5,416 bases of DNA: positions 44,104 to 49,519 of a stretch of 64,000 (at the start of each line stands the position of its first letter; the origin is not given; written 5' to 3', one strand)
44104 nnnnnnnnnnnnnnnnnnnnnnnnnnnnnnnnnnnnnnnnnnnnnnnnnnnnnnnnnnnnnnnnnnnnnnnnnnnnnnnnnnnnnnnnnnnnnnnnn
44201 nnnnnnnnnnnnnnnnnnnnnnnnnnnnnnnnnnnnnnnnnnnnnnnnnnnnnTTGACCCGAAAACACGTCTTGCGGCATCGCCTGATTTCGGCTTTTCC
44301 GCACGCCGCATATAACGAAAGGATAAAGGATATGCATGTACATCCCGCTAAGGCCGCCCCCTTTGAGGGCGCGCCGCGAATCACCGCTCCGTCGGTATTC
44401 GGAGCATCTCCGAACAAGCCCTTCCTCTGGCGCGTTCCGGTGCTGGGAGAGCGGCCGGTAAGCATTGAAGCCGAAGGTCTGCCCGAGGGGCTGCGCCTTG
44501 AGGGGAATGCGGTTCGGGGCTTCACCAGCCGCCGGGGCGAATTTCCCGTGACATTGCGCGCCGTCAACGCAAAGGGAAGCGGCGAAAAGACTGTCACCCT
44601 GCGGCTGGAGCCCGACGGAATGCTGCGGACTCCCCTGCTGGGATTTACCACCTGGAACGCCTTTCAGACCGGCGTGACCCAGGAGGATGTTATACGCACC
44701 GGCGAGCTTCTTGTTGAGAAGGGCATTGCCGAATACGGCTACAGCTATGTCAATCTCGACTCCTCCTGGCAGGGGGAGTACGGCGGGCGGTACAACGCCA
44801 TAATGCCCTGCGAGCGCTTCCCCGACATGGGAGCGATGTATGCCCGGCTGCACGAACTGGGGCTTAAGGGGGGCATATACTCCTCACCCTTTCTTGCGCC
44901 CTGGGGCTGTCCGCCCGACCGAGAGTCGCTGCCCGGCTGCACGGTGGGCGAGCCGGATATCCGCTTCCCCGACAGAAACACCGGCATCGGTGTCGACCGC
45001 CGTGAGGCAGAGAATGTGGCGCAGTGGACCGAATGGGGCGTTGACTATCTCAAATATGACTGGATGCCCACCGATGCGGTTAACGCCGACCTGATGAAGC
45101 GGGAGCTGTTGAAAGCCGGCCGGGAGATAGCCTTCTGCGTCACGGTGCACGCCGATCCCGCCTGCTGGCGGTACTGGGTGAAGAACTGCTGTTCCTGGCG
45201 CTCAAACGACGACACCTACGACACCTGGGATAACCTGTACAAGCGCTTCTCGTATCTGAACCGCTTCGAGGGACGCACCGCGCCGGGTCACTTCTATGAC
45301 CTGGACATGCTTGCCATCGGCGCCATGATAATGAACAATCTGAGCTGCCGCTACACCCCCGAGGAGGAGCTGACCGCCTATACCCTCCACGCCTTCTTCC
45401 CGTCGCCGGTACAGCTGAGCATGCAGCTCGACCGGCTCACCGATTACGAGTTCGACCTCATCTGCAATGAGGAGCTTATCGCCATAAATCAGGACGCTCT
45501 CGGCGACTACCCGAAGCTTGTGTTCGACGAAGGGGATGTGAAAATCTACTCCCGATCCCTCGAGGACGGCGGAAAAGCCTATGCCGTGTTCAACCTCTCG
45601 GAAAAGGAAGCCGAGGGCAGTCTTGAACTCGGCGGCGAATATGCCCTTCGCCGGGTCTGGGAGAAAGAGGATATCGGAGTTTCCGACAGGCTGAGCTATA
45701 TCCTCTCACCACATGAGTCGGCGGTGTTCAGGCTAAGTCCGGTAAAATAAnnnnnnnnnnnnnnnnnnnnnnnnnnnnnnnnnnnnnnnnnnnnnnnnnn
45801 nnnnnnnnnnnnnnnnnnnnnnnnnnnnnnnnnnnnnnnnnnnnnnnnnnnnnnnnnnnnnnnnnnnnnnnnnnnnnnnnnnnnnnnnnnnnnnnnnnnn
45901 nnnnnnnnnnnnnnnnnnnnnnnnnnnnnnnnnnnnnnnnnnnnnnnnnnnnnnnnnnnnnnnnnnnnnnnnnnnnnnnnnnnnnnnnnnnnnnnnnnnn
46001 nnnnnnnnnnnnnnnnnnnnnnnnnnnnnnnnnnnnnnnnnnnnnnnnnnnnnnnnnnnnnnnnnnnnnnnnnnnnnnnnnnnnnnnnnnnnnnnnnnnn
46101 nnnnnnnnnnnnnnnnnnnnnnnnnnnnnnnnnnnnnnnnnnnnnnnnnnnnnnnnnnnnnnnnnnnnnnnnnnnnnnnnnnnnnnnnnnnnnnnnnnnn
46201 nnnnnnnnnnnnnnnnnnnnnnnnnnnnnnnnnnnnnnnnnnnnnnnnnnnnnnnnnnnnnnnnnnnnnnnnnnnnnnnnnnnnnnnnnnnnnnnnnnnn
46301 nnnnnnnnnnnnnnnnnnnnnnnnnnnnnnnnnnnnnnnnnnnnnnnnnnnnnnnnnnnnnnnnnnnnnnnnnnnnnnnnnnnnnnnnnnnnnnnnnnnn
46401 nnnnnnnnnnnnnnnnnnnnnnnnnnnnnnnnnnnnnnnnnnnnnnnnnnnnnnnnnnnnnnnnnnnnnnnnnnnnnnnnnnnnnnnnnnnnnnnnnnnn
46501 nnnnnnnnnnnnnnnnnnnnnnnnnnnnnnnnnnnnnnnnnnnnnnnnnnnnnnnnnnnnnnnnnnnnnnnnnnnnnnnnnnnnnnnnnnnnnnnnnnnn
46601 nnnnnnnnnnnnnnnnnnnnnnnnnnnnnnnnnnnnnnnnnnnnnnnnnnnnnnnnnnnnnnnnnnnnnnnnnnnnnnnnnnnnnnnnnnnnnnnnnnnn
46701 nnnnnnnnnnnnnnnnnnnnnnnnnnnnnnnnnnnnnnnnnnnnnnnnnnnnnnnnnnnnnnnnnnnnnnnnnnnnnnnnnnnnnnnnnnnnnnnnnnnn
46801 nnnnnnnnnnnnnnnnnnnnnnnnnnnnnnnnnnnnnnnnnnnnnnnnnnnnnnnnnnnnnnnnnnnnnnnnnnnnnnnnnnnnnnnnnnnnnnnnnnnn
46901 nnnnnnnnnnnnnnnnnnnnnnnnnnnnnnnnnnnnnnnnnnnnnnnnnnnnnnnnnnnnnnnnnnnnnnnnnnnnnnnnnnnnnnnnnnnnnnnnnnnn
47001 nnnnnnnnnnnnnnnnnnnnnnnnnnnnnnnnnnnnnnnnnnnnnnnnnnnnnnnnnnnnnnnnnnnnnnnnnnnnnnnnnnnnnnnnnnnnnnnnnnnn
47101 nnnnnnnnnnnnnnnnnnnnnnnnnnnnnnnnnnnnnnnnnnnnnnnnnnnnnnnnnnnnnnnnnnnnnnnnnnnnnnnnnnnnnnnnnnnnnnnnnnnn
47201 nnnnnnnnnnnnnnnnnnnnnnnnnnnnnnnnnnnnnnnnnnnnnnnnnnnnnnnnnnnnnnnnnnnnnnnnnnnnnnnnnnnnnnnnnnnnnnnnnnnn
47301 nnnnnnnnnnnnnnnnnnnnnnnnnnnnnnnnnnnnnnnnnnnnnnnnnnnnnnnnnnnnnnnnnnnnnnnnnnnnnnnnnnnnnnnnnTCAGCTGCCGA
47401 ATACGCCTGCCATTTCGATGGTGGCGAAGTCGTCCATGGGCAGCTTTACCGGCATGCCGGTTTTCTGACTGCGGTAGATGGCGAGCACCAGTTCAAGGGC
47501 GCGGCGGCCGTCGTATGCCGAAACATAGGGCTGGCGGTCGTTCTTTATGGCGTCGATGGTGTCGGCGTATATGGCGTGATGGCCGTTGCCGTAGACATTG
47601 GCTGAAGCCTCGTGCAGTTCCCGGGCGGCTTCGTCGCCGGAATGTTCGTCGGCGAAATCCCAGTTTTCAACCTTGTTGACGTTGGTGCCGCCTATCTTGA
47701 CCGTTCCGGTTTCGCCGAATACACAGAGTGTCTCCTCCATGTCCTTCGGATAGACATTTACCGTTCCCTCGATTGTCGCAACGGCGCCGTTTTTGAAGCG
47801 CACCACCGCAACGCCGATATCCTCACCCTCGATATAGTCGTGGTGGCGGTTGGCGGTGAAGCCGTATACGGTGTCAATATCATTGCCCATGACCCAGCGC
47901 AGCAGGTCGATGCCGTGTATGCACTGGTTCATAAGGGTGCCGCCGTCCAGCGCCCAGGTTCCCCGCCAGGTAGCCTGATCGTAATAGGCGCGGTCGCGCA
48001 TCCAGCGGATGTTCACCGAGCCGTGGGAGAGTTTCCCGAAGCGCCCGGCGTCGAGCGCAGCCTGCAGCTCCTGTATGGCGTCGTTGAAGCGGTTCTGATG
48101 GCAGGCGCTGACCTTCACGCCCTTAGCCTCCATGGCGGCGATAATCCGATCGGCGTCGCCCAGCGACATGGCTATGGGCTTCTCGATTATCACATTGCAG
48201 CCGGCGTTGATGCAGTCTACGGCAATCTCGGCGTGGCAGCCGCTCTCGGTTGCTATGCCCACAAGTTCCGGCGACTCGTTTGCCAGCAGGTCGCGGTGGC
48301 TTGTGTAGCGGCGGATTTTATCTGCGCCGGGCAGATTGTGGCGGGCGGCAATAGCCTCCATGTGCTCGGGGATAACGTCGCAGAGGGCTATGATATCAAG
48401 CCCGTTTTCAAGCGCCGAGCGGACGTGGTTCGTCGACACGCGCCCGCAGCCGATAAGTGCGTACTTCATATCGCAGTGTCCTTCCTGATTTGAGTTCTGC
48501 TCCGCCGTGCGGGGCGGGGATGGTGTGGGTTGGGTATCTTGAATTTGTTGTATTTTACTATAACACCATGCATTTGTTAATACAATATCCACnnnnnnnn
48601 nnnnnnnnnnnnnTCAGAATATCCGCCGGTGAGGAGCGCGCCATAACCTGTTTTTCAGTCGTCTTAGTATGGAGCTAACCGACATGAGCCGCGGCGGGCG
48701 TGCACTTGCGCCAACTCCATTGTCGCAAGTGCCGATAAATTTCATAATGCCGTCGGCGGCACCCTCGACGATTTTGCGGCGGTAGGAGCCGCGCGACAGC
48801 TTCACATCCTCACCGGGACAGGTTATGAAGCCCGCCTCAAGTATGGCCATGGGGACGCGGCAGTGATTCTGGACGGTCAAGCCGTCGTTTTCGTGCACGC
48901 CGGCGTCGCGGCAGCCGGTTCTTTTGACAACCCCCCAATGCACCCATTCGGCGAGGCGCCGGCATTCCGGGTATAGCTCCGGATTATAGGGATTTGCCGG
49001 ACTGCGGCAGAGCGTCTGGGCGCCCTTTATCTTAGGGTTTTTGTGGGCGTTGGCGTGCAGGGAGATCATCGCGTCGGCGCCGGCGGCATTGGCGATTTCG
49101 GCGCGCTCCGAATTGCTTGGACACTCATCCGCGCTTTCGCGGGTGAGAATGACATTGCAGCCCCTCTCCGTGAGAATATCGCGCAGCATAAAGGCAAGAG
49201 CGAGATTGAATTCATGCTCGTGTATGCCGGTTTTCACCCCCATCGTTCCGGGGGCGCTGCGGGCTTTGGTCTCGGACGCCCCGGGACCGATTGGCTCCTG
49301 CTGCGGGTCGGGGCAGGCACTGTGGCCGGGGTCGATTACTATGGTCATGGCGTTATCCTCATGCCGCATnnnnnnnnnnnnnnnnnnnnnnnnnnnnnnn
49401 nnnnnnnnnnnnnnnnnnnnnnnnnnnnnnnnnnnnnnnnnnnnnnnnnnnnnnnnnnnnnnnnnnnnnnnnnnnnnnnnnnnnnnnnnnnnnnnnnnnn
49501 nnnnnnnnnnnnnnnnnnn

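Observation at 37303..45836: One promoter-to-terminator unit with two binders and four leaderless enzymes but no translocator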

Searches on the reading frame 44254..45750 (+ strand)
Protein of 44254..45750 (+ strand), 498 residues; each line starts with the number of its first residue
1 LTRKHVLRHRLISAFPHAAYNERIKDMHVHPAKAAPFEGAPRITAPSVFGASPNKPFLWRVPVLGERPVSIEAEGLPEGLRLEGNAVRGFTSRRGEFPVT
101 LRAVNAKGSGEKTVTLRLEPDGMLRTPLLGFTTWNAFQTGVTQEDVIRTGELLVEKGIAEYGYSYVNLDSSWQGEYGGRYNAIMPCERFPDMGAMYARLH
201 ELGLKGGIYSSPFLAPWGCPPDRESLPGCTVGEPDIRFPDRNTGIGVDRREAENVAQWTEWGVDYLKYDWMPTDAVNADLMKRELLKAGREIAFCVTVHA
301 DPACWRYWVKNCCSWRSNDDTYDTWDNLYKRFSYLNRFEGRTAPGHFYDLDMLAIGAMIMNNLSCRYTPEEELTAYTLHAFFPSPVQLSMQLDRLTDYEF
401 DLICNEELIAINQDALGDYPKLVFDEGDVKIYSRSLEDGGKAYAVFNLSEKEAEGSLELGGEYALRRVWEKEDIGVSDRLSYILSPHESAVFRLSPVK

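Call 6: search_protein_families(library=pfam, proteins=[window:44254-45750:+], max_evalue=0.01)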
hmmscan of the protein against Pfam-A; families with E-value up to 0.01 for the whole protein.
window:44254-45750:+ (498 aa): 2 families
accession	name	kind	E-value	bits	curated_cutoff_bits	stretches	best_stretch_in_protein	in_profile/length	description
PF16499.11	Melibiase_2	-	3.2e-18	66.5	23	2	257-414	120-284/284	Alpha galactosidase A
PF17801.7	Melibiase_C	-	8.2e-07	29.5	22.9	1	426-494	1-71/71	Alpha galactosidase C-terminal beta sandwich domain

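Call 10: search_protein_families(library=ncbifam, proteins=[window:44254-45750:+], max_evalue=0.01)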
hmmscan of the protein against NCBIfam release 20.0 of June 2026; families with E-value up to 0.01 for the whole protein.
window:44254-45750:+ (498 aa): 0 families

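Call 33: search_solved_structures(query=window:44254-45750:+, max_evalue=0.1, show_alignments=1)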
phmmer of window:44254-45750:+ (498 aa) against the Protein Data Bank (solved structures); distinct sequences matched with E-value up to 0.1: 22.
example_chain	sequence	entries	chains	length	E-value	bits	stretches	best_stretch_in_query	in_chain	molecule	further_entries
4nzj_A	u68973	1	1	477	1.5e-46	161.9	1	36-449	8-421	Putative alpha-galactosidase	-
4ogz_A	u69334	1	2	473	2.1e-45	158.1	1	33-449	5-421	Putative alpha-galactosidase/melibiase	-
1uas_A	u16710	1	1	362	2e-32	115.2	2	250-496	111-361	alpha-galactosidase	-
6f4c_B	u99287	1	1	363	2.6e-32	114.9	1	121-454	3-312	alpha-galactosidase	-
4nx0_A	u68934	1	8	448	4e-31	111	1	124-497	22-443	Abp, a GH27 beta-L-arabinopyranosidase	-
4nxk_A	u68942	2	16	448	2e-30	108.7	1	124-497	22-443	Abp, a GH27 beta-L-arabinopyranosidase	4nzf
1szn_A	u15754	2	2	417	2.2e-27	98.6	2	120-215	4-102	alpha-galactosidase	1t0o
3a5v_A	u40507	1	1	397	9.8e-24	86.6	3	121-212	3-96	Alpha-galactosidase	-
3cc1_A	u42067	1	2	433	2.5e-23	85.3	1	125-496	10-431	Putative alpha-N-acetylgalactosaminidase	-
1ktb_A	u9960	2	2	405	2.4e-20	75.4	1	121-447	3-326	alpha-N-acetylgalactosaminidase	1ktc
3h53_A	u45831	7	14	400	5e-18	67.8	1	121-447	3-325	Alpha-N-acetylgalactosaminidase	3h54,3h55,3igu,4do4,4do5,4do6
3a21_A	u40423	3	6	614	3.8e-16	61.5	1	128-477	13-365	Putative secreted alpha-galactosidase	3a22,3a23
3lx9_A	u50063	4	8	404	2e-14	55.9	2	257-453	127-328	Alpha-galactosidase A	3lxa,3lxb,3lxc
1r46_A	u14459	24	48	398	4.6e-14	54.7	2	257-453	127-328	Alpha-galactosidase A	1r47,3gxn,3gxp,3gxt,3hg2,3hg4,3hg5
3hg3_A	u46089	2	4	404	4.9e-13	51.3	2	258-453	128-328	Alpha-galactosidase A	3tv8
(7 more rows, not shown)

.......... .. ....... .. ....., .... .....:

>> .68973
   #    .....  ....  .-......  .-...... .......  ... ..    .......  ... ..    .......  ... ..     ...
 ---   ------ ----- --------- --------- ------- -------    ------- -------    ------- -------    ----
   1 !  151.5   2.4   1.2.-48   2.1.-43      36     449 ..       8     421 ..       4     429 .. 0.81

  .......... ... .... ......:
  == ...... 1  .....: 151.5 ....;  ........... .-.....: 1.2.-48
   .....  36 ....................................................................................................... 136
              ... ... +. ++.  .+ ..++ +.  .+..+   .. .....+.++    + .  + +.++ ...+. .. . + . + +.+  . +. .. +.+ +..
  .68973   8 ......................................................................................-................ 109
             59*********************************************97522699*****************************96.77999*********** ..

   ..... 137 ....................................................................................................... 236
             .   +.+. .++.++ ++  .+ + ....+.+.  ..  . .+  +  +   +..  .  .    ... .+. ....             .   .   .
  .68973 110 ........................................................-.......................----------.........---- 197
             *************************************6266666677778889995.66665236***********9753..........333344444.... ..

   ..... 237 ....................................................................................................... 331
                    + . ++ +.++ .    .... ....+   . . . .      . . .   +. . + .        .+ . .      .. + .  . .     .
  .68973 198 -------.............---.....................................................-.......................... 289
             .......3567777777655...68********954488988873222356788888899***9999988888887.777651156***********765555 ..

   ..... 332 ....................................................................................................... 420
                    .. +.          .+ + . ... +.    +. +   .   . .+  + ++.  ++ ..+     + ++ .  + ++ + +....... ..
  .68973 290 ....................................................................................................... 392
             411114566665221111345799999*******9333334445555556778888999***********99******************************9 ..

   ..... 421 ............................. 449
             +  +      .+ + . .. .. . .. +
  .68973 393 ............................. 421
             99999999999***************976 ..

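Call 59: find_related_loci(query=window:44332-45750:+, collection=metagenome_contigs, flank=10000)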
Query window:44332-45750:+ (472 aa) in metagenome_contigs; peptide patterns used: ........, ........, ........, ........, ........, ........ (x = any residue, [..] = any of these).
41 stretches matched a pattern; 10 encode a relative of the query (tblastn E <= 1e-3); 10 distinct loci.
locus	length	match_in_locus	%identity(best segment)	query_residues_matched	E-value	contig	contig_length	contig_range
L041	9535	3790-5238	35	7-472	4e-88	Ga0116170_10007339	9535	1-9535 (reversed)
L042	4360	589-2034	33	8-472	3e-87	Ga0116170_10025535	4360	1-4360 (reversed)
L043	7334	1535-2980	33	8-472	2e-86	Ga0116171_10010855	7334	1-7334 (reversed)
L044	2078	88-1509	34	15-469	4e-86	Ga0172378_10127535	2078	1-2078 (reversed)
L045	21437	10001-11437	33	15-472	3e-82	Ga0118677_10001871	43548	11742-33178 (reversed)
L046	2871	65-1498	32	14-472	4e-81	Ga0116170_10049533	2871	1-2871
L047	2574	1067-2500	32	14-472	1e-81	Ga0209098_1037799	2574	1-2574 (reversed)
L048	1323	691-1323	53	2-212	8e-77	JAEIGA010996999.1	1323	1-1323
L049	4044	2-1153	31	107-472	2e-58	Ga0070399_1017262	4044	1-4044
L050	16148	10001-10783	30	227-468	8e-34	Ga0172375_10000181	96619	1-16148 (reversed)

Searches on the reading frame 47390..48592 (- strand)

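Call 7: search_protein_families(library=pfam, proteins=[window:47390-48592:-], max_evalue=0.01)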
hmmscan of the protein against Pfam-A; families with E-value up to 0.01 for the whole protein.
window:47390-48592:- (400 aa): 4 families
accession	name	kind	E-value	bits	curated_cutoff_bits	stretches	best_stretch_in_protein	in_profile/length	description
PF02894.22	GFO_IDH_MocA_C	-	3e-28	99.6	22.9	1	179-384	3-218/218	Oxidoreductase family, C-terminal alpha/beta domain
PF22725.1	GFO_IDH_MocA_C3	-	4.8e-28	98.1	27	1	173-298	1-123/124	GFO/IDH/MocA C-terminal domain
PF01408.29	GFO_IDH_MocA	-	6.2e-23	82.2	24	1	42-163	1-118/120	Oxidoreductase family, NAD-binding Rossmann fold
PF03447.22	NAD_binding_3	-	0.0098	17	24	0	48-161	1-113/116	Homoserine dehydrogenase, NAD binding domain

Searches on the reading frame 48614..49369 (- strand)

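Call 7: search_protein_families(library=pfam, proteins=[window:48614-49369:-], max_evalue=0.01)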
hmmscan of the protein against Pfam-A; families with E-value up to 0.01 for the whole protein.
window:48614-49369:- (251 aa): 1 family
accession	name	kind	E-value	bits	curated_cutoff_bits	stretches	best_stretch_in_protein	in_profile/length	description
PF01520.23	Amidase_3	-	3.1e-37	128.7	27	1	10-209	1-173/174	N-acetylmuramoyl-L-alanine amidase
